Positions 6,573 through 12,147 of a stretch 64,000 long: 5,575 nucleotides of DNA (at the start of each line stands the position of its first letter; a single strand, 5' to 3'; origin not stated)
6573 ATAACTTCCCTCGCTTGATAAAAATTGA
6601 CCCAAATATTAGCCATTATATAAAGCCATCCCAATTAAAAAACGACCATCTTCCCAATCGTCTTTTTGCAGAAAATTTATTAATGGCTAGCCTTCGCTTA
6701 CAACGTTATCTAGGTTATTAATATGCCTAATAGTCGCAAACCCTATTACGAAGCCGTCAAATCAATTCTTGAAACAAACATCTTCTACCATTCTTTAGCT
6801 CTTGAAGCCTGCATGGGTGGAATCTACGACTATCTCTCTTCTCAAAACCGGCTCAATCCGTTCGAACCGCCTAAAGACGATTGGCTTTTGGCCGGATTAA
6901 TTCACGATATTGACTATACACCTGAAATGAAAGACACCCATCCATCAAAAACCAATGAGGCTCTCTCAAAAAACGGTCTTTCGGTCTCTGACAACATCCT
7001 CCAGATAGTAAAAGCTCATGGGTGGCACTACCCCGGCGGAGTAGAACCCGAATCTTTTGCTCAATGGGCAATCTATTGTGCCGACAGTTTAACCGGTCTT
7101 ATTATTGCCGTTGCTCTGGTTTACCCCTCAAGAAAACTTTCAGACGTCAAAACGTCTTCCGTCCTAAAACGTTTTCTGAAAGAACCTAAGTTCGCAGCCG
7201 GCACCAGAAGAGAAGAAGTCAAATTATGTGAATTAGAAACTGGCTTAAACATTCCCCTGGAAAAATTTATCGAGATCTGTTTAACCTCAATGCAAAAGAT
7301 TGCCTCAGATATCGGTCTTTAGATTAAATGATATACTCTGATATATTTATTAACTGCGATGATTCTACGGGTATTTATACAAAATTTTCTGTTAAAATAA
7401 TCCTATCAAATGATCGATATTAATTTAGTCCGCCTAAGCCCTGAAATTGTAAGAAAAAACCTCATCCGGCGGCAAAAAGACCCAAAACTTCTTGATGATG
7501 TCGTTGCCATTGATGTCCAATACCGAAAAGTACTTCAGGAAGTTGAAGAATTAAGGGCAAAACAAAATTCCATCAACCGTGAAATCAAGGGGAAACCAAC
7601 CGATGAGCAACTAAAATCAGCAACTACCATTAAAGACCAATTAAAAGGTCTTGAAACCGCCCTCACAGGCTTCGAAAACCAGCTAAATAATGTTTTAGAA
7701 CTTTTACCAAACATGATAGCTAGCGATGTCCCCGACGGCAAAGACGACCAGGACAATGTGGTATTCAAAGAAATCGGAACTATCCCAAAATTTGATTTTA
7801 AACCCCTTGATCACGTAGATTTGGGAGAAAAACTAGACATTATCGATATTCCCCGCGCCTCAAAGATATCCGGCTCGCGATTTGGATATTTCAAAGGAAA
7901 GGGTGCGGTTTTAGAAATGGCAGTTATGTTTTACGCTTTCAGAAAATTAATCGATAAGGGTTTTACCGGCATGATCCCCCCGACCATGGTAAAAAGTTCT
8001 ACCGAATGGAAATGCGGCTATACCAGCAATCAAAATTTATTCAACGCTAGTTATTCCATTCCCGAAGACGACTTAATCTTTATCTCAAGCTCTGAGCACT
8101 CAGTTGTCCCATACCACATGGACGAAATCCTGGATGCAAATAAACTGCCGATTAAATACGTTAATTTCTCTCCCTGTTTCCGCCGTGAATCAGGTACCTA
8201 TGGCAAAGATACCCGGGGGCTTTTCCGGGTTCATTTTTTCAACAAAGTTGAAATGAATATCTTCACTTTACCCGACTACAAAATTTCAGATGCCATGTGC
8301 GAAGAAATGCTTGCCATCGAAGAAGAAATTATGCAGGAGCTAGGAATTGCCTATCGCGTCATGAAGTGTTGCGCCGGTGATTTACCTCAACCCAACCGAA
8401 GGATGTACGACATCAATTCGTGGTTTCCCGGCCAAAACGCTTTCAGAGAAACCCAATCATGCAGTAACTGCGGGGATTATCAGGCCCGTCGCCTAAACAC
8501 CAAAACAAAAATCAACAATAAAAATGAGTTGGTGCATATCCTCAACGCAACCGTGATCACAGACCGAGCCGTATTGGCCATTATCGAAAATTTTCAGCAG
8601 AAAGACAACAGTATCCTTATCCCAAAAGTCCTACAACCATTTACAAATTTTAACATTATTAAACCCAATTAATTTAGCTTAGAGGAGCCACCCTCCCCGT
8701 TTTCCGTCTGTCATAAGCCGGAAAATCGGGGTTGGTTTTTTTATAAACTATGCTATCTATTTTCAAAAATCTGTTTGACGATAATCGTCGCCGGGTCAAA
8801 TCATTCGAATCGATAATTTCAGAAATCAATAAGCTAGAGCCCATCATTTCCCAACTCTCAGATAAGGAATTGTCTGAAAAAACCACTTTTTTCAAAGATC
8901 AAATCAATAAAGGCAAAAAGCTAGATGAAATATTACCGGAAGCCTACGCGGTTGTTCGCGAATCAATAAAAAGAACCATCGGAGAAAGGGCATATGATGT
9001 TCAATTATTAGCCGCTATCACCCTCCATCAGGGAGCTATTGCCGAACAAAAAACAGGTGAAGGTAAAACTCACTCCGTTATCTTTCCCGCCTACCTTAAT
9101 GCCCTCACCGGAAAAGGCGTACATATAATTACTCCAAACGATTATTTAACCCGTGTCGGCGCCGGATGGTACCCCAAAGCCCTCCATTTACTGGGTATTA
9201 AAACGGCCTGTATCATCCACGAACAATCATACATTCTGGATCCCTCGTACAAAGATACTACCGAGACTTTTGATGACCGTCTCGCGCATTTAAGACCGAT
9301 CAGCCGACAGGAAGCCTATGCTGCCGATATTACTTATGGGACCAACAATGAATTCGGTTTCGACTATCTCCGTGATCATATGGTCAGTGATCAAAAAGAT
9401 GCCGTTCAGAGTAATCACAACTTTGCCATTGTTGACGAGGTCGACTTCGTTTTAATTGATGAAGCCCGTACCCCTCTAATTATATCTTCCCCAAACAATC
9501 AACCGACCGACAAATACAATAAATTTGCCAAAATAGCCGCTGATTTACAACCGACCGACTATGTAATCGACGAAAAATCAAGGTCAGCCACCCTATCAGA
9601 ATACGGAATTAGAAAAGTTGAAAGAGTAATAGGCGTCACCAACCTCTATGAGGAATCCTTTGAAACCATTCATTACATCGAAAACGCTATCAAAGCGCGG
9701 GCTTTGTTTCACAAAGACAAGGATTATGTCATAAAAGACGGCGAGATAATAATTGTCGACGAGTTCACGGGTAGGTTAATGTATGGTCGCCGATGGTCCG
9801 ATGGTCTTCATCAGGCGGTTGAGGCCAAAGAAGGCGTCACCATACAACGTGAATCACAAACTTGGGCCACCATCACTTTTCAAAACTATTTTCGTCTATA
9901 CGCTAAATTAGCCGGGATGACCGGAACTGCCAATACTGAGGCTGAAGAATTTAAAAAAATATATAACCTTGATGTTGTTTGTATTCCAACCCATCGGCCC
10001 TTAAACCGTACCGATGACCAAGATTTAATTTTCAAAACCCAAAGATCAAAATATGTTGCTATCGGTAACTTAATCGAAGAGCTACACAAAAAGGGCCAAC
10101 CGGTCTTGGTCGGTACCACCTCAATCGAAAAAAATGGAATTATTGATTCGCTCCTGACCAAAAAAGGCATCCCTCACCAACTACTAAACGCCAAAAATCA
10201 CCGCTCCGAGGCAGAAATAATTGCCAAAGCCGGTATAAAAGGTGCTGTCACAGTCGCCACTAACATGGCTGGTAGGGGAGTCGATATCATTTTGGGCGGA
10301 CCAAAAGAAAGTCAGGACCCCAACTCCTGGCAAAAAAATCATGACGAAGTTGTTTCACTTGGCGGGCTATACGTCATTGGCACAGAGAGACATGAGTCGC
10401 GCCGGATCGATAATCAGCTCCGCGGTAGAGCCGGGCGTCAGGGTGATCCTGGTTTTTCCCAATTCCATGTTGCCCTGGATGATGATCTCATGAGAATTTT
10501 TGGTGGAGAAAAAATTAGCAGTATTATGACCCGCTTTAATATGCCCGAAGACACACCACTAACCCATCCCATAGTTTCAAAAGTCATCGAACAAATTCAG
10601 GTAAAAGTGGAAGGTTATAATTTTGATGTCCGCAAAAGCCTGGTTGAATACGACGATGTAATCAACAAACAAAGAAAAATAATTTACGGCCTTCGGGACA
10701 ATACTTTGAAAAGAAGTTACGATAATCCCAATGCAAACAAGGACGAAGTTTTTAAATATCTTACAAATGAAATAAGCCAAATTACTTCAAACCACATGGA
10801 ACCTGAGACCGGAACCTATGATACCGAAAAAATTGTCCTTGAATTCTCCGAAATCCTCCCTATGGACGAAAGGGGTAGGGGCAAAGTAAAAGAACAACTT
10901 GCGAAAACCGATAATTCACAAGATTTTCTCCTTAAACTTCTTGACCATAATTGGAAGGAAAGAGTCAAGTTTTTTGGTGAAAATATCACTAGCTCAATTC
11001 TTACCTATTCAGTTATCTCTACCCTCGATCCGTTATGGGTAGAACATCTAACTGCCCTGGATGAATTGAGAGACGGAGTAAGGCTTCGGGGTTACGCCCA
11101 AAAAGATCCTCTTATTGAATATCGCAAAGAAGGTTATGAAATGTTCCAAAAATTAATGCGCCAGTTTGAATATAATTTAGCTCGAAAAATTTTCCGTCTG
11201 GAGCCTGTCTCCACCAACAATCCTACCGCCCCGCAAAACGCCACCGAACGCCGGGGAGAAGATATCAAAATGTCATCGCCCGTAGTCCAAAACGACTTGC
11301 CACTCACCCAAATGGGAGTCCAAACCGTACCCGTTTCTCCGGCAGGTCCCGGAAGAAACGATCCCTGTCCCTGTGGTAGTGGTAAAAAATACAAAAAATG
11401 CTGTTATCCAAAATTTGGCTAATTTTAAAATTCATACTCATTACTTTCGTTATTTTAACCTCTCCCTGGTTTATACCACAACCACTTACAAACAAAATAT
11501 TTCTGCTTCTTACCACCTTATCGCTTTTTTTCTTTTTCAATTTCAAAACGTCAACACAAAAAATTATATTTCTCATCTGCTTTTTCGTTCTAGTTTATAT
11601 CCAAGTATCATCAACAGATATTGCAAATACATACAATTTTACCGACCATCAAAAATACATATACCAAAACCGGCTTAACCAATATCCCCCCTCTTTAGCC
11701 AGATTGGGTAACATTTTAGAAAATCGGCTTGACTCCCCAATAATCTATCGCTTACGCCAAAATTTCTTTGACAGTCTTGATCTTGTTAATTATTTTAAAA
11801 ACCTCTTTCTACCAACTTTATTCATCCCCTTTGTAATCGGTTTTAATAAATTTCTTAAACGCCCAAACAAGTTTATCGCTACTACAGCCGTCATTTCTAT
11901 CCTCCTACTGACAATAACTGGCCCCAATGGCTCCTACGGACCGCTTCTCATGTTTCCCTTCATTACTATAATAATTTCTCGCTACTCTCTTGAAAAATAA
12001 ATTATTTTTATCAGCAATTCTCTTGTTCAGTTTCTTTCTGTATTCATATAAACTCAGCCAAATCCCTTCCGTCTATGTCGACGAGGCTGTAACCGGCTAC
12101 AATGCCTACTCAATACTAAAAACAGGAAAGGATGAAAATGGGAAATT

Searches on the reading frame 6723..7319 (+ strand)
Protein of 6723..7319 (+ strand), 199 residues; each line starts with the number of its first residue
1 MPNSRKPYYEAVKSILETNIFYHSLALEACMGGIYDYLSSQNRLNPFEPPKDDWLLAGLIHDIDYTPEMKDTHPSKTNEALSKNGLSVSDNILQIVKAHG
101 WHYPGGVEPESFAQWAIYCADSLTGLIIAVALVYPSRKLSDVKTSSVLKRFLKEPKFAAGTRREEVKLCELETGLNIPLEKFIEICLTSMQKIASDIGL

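Call 9: search_protein_families(library=pfam, proteins=[window:6723-7319:+], max_evalue=0.001)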
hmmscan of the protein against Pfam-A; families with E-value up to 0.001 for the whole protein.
window:6723-7319:+ (199 aa): 0 families

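Call 50: search_protein_families(library=pfam, proteins=[window:6723-7319:+], max_evalue=0.1)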
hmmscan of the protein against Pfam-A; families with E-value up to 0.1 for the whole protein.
window:6723-7319:+ (199 aa): 1 family
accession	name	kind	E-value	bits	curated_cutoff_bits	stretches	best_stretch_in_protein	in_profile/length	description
PF01966.28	HD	-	0.0023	18.7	22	1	21-104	2-90/116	HD domain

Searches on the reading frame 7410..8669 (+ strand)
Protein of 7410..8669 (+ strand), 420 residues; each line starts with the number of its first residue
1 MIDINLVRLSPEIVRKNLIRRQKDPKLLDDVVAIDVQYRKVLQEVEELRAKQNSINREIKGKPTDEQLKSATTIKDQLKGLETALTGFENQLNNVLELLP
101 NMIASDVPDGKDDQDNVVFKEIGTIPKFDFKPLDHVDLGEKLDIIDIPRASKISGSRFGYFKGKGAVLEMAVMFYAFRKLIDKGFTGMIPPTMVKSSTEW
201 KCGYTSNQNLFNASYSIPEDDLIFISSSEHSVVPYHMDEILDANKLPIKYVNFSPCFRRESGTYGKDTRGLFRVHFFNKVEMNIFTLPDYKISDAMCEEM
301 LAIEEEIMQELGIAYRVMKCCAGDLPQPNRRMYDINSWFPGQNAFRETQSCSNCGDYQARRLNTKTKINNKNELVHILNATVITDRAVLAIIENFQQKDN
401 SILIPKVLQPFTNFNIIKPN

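Call 9: search_protein_families(library=pfam, proteins=[window:7410-8669:+], max_evalue=0.001)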
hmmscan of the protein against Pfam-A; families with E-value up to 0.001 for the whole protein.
window:7410-8669:+ (420 aa): 2 families
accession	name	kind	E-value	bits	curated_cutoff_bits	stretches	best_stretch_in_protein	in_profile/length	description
PF00587.30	tRNA-synt_2b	-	2.4e-31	109.6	29.3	1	219-395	8-179/179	tRNA synthetase class II core domain (G, H, P, S and T)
PF02403.27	Seryl_tRNA_N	-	4e-20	72.5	28.2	1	1-102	1-107/108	Seryl-tRNA synthetase N-terminal domain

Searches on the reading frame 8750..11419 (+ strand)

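Call 9: search_protein_families(library=pfam, proteins=[window:8750-11419:+], max_evalue=0.001)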
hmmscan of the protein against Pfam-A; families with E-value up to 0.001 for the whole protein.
window:8750-11419:+ (890 aa): 5 families
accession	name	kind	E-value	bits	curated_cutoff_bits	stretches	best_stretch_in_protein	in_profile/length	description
PF07517.20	SecA_DEAD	-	2.5e-109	365.5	24.6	1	7-402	3-290/290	SecA DEAD-like domain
PF21090.3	P-loop_SecA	-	1.4e-78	263.6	27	1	417-601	1-205/205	SecA P-loop domain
PF07516.18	SecA_SW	-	1.2e-49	169.5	26.7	1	603-817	1-199/200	SecA Wing and Scaffold domain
PF01043.26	SecA_PP_bind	-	2.5e-39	134.7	23.5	1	253-358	3-110/110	SecA preprotein cross-linking domain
PF02810.21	SEC-C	-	8.9e-10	38.7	20.4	1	869-887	1-19/19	SEC-C motif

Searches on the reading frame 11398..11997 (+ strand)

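Call 9: search_protein_families(library=pfam, proteins=[window:11398-11997:+], max_evalue=0.001)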
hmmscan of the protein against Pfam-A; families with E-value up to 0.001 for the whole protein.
window:11398-11997:+ (200 aa): 0 families

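Call 50: search_protein_families(library=pfam, proteins=[window:11398-11997:+], max_evalue=0.1)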
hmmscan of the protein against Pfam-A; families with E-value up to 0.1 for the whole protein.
window:11398-11997:+ (200 aa): 1 family
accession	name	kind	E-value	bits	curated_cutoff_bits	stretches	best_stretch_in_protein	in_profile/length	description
PF12729.13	4HB_MCP_1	-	0.019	14.9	27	1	54-94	6-46/181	Four helix bundle sensory module for signal transduction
